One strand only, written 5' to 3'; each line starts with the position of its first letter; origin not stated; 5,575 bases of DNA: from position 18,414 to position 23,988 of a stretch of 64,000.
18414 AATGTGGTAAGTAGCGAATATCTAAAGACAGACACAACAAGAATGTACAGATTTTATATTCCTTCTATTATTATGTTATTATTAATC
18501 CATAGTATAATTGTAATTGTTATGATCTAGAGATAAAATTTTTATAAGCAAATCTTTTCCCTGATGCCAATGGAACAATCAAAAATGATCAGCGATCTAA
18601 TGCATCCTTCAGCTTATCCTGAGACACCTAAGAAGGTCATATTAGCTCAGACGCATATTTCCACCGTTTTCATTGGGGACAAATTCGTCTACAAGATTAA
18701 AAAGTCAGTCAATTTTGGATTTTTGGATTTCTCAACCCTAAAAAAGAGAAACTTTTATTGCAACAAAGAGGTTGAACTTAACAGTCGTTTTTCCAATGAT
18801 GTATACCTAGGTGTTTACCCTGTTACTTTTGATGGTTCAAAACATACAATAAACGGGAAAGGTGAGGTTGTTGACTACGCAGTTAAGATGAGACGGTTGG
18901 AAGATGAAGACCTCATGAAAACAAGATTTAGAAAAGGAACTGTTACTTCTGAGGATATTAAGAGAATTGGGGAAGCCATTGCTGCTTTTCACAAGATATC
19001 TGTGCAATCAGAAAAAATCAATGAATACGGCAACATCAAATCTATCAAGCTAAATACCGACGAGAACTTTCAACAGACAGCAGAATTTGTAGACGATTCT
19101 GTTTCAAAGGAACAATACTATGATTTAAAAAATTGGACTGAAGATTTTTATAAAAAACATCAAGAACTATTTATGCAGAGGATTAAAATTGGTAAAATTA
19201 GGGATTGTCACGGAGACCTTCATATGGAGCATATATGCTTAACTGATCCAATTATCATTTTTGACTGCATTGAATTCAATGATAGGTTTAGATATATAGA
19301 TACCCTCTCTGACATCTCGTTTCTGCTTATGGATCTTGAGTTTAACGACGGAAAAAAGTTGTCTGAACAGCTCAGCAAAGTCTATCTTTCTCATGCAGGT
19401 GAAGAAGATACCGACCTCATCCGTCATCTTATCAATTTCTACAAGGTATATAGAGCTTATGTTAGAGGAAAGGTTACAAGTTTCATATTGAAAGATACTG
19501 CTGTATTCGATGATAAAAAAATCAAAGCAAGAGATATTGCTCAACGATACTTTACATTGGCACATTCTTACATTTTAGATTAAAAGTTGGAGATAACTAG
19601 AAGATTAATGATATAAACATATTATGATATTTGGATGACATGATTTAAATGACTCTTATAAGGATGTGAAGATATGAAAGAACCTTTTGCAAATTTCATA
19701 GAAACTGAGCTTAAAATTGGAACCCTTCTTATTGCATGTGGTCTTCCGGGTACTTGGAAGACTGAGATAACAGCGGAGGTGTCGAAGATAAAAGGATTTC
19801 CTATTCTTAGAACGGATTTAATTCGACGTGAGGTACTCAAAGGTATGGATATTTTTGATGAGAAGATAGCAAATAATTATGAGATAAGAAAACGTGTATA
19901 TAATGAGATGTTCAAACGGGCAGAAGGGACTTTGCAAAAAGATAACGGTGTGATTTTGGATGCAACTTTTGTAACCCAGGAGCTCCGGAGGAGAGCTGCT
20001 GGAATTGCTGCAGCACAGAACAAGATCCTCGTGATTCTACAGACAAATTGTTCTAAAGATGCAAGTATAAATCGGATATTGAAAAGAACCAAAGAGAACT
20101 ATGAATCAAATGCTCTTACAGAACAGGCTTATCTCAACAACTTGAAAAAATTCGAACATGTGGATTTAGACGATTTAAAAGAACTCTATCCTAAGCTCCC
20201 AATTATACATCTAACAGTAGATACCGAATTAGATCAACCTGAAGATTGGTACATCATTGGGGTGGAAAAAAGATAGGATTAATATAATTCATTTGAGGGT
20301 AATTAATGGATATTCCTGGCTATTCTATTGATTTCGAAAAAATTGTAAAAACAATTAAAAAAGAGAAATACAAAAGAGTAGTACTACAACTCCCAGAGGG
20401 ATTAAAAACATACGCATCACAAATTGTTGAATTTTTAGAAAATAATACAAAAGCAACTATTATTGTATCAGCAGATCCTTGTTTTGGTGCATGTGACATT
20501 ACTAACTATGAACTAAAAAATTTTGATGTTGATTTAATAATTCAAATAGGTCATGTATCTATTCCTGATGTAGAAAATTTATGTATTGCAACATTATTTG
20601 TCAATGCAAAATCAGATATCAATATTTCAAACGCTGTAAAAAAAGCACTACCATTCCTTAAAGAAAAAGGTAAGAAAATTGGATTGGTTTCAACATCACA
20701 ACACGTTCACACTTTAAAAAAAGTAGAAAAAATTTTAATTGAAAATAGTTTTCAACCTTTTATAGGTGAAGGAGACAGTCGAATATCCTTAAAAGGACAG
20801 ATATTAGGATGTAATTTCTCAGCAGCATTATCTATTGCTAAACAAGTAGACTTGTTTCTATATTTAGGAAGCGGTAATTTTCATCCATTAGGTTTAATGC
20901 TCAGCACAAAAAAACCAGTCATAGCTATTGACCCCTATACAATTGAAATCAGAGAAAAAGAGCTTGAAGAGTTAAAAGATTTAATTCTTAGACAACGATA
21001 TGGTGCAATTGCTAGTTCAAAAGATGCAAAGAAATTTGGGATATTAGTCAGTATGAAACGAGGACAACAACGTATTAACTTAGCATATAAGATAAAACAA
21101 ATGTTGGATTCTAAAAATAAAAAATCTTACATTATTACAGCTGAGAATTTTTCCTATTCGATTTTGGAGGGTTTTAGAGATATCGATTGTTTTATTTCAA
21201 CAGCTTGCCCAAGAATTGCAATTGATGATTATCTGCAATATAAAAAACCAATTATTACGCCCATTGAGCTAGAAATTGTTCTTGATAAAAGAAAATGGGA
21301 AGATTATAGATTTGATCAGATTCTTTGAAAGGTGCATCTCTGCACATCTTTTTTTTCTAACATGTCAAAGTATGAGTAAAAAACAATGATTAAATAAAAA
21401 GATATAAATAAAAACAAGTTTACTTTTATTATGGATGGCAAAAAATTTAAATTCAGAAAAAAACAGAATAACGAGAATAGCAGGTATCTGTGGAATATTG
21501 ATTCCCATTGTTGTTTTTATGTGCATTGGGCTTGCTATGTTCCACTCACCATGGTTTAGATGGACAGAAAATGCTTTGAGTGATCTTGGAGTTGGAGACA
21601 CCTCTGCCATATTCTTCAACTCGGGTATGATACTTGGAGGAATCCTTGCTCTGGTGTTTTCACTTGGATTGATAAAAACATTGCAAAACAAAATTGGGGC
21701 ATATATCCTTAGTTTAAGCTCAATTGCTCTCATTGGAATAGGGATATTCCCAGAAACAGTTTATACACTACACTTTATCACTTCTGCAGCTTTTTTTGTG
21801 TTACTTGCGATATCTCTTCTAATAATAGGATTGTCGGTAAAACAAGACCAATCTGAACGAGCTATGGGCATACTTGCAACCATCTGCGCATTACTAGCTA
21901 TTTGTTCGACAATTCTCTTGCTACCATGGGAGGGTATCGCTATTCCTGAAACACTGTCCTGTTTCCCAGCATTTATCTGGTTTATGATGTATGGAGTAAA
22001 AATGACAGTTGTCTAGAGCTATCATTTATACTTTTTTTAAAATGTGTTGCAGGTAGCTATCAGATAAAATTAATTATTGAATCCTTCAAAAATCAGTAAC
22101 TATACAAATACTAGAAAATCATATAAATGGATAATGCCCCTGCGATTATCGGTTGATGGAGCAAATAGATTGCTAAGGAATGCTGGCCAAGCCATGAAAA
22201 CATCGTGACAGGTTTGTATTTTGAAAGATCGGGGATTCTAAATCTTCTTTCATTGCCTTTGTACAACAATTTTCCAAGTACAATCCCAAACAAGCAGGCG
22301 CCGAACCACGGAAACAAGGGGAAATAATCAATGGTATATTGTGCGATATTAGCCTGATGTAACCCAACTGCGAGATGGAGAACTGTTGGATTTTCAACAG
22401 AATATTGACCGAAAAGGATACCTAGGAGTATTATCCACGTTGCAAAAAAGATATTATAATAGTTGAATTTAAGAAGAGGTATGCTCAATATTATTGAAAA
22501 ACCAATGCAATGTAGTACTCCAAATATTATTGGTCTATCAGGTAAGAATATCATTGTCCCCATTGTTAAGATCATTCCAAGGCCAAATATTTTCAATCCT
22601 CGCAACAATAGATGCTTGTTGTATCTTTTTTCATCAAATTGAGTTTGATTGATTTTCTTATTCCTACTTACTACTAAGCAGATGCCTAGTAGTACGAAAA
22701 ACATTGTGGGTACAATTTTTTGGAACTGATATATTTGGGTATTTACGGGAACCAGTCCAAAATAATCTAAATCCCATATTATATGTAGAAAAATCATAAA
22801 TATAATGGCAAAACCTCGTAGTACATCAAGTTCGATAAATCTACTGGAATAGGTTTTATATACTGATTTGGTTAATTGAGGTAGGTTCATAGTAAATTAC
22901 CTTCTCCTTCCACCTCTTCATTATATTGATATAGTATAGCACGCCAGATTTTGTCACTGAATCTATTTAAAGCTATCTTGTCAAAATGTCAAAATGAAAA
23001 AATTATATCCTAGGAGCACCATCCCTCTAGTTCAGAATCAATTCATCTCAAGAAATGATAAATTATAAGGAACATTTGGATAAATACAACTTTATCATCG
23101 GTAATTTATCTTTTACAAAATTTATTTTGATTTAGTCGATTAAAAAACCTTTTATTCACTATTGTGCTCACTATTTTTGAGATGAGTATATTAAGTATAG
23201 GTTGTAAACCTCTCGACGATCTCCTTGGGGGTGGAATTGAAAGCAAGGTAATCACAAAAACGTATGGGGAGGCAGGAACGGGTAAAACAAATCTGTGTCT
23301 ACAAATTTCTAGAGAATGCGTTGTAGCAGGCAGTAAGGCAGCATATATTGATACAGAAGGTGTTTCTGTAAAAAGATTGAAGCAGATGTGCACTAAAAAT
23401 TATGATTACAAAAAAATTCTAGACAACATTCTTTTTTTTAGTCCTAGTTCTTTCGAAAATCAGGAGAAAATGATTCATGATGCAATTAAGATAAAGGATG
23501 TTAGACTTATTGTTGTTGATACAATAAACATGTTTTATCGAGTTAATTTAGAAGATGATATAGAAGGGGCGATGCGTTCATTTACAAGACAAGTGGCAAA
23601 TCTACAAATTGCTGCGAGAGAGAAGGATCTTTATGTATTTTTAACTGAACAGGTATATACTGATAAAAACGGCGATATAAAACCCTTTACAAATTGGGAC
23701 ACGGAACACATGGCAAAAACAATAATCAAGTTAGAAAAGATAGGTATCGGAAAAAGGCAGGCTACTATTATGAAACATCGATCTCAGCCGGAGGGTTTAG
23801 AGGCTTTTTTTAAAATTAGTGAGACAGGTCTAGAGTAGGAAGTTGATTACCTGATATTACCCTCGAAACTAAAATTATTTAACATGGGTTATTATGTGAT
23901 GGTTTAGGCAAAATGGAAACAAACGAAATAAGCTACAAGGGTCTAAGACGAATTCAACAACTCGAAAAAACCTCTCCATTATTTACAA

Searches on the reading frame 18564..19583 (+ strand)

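Call 36: search_protein_families(library=pfam, proteins=[window:18564-19583:+], max_evalue=0.001)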
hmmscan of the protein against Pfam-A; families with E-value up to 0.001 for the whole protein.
window:18564-19583:+ (339 aa): 1 family
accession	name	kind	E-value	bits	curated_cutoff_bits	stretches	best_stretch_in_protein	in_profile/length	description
PF01636.29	APH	-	7.8e-05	23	23.2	1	105-278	71-231/239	Phosphotransferase enzyme family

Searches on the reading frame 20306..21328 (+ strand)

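Call 36: search_protein_families(library=pfam, proteins=[window:20306-21328:+], max_evalue=0.001)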
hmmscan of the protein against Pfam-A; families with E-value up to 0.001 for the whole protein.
window:20306-21328:+ (340 aa): 1 family
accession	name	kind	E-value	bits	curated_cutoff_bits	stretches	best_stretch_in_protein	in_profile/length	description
PF01866.22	Diphthamide_syn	-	2.8e-90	303.2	33.2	1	29-334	1-301/302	Putative diphthamide synthesis protein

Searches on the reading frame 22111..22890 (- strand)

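Call 37: search_protein_families(library=pfam, proteins=[window:22111-22890:-], max_evalue=0.001)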
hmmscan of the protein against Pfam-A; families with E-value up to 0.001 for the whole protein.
window:22111-22890:- (259 aa): 2 families
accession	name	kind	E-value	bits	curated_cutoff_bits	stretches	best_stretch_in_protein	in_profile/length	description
PF07786.18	HGSNAT_cat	-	8.8e-61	205.7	22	1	17-247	1-222/222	Heparan-alpha-glucosaminide N-acetyltransferase, catalytic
PF01757.29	Acyl_transf_3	-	5.8e-11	42.5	31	2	19-118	2-98/326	Acyltransferase domain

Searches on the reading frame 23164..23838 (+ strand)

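Call 37: search_protein_families(library=pfam, proteins=[window:23164-23838:+], max_evalue=0.001)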
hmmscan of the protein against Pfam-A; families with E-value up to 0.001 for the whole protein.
window:23164-23838:+ (224 aa): 6 families
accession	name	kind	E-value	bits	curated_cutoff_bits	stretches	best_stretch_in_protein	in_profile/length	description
PF08423.17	Rad51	-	8.1e-24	84.7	22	1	9-223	7-241/244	Rad51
PF06745.19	ATPase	-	2.8e-10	40.4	26.6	1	12-222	3-223/231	KaiC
PF13481.12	AAA_25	-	7.4e-10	39.2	27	1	16-162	21-188/195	AAA domain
PF00154.27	RecA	-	1.6e-07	31.5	27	1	7-138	30-153/262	recA bacterial DNA recombination protein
PF13479.12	AAA_24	-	4.5e-07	30.3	27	1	34-129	8-81/195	AAA domain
PF05707.18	Zot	-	0.00062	19.7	20.3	1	33-142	5-105/197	Zonular occludens toxin (Zot)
